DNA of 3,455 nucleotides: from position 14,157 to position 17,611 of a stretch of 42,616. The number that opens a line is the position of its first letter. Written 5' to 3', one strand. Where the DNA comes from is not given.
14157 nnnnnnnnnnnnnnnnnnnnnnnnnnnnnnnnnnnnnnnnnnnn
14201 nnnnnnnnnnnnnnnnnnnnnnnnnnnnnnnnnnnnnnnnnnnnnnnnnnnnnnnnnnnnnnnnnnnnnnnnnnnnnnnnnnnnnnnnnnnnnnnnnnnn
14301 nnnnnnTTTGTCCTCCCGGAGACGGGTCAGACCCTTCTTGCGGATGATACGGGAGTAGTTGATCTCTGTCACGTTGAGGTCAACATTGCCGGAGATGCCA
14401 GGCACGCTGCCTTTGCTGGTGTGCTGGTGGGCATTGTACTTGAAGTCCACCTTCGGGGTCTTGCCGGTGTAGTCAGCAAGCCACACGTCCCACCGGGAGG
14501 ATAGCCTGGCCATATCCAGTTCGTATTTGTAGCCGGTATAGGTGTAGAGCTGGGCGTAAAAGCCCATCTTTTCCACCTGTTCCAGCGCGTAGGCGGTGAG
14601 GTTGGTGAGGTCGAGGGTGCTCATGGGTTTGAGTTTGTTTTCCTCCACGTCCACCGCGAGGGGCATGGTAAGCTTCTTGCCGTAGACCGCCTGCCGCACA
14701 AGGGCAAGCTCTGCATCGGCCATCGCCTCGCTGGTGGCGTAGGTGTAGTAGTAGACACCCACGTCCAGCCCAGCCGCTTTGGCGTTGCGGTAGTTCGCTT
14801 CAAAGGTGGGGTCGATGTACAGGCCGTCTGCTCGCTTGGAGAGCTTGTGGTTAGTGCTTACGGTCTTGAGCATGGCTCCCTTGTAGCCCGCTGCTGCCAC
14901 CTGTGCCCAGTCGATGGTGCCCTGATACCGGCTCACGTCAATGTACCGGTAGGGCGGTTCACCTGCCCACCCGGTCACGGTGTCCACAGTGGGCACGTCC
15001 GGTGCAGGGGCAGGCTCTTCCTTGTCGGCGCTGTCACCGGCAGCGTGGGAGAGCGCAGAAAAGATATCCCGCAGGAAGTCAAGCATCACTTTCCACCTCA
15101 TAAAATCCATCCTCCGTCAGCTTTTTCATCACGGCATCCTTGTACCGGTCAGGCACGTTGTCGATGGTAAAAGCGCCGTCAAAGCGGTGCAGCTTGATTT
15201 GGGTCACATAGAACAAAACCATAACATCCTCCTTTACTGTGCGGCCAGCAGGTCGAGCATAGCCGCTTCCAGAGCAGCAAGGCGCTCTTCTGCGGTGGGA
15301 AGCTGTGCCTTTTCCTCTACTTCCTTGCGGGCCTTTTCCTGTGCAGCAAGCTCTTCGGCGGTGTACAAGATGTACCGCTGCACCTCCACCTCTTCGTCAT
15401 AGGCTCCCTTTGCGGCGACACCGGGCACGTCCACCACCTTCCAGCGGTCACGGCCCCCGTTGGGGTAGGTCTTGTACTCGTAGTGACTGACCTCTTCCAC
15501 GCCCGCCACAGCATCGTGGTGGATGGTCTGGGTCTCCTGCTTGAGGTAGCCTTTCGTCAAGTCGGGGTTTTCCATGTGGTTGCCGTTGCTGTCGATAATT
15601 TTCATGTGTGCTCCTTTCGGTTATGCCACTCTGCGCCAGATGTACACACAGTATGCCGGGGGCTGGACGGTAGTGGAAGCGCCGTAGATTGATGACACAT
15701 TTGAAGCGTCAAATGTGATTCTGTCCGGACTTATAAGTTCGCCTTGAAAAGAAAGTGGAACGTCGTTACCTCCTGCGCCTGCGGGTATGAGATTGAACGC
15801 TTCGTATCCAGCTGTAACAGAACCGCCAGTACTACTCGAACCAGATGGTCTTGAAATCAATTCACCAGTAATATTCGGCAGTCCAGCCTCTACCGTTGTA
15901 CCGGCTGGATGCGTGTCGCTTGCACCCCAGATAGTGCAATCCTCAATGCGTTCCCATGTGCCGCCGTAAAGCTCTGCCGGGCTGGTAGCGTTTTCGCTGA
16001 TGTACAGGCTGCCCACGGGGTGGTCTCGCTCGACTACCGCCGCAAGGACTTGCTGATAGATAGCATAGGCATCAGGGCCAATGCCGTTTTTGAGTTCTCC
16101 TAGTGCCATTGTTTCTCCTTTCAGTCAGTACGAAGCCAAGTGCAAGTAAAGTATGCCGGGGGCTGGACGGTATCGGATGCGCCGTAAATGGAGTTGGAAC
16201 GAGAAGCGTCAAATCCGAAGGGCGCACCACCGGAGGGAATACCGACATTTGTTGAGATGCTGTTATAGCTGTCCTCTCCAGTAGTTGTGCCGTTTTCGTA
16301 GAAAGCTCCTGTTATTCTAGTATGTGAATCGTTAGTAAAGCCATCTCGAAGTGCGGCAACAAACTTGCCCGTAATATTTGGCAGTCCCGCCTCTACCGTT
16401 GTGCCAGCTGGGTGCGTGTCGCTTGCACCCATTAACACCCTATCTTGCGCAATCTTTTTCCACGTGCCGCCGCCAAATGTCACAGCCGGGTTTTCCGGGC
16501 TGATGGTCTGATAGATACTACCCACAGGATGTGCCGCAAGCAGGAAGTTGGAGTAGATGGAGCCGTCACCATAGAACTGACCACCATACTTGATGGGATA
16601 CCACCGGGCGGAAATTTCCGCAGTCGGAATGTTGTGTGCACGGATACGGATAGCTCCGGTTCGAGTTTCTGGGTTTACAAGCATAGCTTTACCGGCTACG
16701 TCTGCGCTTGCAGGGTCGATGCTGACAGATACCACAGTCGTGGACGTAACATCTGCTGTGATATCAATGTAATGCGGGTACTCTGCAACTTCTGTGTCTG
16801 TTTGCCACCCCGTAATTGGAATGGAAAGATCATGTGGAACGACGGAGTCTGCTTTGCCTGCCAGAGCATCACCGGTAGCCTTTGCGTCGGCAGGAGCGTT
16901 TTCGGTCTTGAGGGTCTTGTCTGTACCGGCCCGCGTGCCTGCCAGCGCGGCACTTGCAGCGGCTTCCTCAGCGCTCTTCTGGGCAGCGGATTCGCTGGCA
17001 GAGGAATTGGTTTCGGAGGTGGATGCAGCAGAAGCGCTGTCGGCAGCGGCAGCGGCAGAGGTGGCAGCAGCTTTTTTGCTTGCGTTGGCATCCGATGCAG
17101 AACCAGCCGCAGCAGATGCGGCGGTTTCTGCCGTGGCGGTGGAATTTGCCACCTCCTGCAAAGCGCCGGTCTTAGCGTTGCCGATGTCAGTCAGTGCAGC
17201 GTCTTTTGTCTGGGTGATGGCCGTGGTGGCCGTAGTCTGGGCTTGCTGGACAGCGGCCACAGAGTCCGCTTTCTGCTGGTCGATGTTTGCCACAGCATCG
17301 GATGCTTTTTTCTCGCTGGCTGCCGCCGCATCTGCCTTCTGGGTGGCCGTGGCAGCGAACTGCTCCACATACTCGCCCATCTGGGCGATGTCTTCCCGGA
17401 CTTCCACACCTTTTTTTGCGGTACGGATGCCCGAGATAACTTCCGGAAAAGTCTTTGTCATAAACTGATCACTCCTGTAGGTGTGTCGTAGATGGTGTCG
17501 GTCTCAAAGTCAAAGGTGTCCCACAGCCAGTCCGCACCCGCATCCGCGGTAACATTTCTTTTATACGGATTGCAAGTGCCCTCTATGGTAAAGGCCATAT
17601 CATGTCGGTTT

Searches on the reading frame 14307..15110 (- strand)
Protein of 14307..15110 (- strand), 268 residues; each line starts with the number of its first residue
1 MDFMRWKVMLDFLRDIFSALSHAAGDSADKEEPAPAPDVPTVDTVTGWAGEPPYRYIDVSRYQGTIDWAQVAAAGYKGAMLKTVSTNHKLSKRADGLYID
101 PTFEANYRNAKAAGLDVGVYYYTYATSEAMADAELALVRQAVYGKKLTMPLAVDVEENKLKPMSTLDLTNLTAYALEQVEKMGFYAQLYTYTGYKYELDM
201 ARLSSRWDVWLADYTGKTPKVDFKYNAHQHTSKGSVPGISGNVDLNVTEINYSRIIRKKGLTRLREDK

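Call 8: search_protein_families(library=pfam, proteins=[window:14307-15110:-], max_evalue=0.1)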
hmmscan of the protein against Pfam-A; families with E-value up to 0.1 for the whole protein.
window:14307-15110:- (268 aa): 1 family
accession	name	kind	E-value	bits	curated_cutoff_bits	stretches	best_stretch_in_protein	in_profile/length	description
PF01183.26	Glyco_hydro_25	-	4.1e-26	92.8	27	1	57-239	1-180/180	Glycosyl hydrolases family 25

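Call 9: search_protein_families(library=phrogs, proteins=[window:14307-15110:-], max_evalue=0.01)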
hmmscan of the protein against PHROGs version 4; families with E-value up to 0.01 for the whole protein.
window:14307-15110:- (268 aa): 5 families
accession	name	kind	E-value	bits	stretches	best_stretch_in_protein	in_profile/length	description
phrog_291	-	lysis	7.4e-36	124.9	1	57-248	116-305/509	endolysin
phrog_6219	-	lysis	1.2e-26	95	1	55-251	3-189/326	endolysin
phrog_6745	-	lysis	5.3e-21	75.9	1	57-228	7-168/396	endolysin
phrog_3084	-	lysis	1.2e-08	35.4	1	56-249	161-354/468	endolysin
phrog_23704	-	unknown function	1.4e-05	26.5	1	149-248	18-116/134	-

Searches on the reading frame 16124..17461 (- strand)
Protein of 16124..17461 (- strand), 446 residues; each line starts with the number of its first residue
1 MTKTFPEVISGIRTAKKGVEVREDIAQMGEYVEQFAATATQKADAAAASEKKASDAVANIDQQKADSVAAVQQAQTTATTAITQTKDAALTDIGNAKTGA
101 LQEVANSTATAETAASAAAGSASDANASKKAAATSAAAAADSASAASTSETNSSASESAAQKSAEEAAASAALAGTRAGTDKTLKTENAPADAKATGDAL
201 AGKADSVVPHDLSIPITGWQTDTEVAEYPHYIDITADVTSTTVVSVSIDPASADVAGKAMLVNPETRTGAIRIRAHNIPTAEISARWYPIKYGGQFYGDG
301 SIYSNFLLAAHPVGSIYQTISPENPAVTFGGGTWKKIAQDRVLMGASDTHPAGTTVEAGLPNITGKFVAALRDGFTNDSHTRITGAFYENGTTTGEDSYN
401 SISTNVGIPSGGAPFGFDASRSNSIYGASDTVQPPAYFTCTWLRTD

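Call 91: search_protein_families(library=phrogs, proteins=[window:16124-17461:-], max_evalue=0.00001)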
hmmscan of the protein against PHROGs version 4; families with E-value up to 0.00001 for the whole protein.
window:16124-17461:- (446 aa): 4 families
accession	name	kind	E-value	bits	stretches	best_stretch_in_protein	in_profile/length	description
phrog_23587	-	unknown function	2.5e-15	57.8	1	186-288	26-129/140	-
phrog_6465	-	tail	3.6e-09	37.7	1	294-360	101-168/281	tail protein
phrog_24267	-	unknown function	3.3e-08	34.5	1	297-405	127-234/266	-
phrog_6921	-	tail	5e-08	33.2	1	352-442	328-419/738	tail fiber protein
